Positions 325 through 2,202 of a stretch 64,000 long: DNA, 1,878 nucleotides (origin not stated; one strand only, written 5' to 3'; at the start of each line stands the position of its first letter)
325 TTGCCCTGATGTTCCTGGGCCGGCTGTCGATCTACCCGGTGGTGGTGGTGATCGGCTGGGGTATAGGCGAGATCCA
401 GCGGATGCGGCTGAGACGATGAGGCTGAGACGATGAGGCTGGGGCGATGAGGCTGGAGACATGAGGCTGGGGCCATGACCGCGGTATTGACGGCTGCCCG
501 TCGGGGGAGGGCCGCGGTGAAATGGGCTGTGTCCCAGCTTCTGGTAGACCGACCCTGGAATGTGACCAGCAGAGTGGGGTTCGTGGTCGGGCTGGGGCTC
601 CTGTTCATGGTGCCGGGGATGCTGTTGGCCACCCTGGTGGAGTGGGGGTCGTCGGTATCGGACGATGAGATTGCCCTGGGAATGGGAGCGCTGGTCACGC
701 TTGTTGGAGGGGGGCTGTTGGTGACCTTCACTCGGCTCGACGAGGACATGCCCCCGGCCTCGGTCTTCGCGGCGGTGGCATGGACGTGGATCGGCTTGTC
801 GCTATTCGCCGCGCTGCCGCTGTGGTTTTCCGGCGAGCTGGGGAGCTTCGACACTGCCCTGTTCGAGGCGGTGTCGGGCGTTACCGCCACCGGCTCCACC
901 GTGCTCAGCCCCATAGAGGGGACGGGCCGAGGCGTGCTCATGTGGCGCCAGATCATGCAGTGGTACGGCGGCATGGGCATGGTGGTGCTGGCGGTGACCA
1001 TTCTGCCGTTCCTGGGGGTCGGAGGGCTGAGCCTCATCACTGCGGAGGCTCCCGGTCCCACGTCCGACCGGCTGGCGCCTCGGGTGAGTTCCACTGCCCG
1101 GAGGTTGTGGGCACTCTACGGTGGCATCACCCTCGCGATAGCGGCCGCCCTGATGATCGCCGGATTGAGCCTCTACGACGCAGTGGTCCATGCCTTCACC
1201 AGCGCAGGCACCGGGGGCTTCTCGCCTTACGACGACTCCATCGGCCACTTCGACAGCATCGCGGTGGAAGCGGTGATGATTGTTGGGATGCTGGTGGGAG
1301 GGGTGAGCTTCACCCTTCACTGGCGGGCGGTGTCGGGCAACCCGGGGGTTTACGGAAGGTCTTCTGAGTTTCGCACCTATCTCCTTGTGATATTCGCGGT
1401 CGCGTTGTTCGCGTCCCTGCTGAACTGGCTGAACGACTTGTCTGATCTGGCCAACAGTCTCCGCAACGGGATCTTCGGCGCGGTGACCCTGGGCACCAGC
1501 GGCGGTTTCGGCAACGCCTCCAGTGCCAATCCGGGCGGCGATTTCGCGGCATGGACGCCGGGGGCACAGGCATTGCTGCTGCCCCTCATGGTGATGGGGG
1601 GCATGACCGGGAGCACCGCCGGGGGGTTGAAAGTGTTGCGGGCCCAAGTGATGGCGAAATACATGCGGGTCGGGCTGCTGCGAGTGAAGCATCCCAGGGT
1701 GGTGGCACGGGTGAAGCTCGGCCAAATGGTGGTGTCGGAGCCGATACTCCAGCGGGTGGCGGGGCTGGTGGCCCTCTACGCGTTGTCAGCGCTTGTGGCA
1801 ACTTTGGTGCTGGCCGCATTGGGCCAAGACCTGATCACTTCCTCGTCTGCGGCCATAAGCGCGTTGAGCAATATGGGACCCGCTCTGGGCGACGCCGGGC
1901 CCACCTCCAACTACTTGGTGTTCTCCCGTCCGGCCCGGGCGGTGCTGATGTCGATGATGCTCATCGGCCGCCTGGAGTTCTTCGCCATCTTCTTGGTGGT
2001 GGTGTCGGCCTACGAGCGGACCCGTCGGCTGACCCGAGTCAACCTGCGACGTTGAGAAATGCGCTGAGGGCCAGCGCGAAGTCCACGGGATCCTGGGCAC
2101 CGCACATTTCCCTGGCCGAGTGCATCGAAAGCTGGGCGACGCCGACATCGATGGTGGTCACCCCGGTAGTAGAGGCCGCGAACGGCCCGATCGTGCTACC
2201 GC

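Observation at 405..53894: Window-wide pattern: short tandem duplications concentrated at gene starts and junctions, repeatedly yielding relay ORFs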

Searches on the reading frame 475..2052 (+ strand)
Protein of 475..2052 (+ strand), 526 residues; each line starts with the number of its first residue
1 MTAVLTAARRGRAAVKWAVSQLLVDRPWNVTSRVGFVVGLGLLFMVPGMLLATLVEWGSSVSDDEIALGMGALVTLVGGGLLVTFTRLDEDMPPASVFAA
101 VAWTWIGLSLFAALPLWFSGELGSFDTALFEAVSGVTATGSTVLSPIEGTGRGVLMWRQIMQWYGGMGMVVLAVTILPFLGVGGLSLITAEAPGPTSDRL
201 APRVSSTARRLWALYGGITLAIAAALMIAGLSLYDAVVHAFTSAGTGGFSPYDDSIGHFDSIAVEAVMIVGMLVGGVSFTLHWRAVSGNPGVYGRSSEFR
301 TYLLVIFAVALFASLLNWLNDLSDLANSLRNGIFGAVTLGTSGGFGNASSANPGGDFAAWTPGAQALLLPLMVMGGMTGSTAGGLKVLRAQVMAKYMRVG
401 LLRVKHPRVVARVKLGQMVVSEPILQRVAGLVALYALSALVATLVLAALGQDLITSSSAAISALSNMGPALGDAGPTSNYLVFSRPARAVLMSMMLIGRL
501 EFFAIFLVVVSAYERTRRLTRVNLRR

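Call 42: find_related_loci(query=window:475-2052:+, collection=genome_contigs, flank=10000)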
Query window:475-2052:+ (526 aa) in genome_contigs; peptide patterns used: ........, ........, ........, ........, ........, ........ (x = any residue, [..] = any of these).
169 stretches matched a pattern; 66 encode a relative of the query (tblastn E <= 1e-3); 63 distinct loci.
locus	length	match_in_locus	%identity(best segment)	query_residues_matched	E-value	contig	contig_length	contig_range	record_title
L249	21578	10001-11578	99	1-526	0e+0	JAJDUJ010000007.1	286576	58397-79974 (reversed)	MAG: Acidimicrobiia bacterium isolate jk18x1bzbins.74 k141_83775, whole genome shotgun sequence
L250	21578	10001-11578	99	1-526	0e+0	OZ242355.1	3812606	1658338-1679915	MAG: Acidimicrobiales bacterium isolate 104998a1-4135-4d78-96d2-be0913496795 genome assembly, chromosome: 1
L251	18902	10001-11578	98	1-526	0e+0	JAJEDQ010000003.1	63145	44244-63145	MAG: Acidimicrobiia bacterium isolate p16x33bins.34 k141_430614, whole genome shotgun sequence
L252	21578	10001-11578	98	1-526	0e+0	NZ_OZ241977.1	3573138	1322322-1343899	MAG: Candidatus Poriferisocius sp. isolate 487b4cec-4729-4ab4-8a52-7084cce3f8e8 chromosome 1, complete sequence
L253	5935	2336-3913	97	1-526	0e+0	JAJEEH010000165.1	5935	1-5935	MAG: Acidimicrobiia bacterium isolate p16x34bins.22 k141_795680, whole genome shotgun sequence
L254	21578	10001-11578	96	1-526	0e+0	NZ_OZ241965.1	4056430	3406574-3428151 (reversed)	MAG: Candidatus Poriferisocius sp. isolate b25f411a-8abc-437d-a916-241d4d5bb498 chromosome 1, complete sequence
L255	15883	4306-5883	95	1-526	0e+0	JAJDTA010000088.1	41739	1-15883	MAG: Acidimicrobiia bacterium isolate jk18x11bins.4 k141_1524721, whole genome shotgun sequence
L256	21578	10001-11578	87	1-526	0e+0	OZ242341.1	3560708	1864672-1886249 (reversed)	MAG: Candidatus Poriferisocius sp. isolate 0ce05ba1-728e-4541-870e-a511d1e8f405 genome assembly, chromosome: 1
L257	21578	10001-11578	87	1-526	0e+0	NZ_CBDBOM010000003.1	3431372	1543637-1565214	MAG: Candidatus Poriferisocius sp. isolate 6cc4a3fc-7d21-471c-8f5b-206ccb7f2e02 contig_3, whole genome shotgun sequence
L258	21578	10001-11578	87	1-526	0e+0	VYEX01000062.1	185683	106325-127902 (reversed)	MAG: Acidimicrobiia bacterium isolate SB0677_bin_11 NODE_20_length_185683_cov_41.016662, whole genome shotgun sequence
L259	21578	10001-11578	86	1-526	0e+0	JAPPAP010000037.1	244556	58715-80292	MAG: bacterium isolate IRC1_bin_38 NODE_33_length_244556_cov_32.9107, whole genome shotgun sequence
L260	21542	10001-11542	92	1-514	0e+0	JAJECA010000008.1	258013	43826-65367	MAG: Acidimicrobiia bacterium isolate jk18x9bins.74 k141_277556, whole genome shotgun sequence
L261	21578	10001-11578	85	1-526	0e+0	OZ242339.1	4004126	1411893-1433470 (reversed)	MAG: Acidimicrobiales bacterium isolate d2f1fe46-59da-42e5-8b0a-fdf35f8109fa genome assembly, chromosome: 1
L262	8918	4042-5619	86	1-526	0e+0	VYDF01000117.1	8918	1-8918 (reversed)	MAG: Acidimicrobiia bacterium isolate SB0675_bin_33 NODE_3223_length_8918_cov_6.029787, whole genome shotgun sequence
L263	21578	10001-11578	84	1-526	0e+0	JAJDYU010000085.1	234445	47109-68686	MAG: Acidimicrobiia bacterium isolate jk18x34bins.52 k141_12981, whole genome shotgun sequence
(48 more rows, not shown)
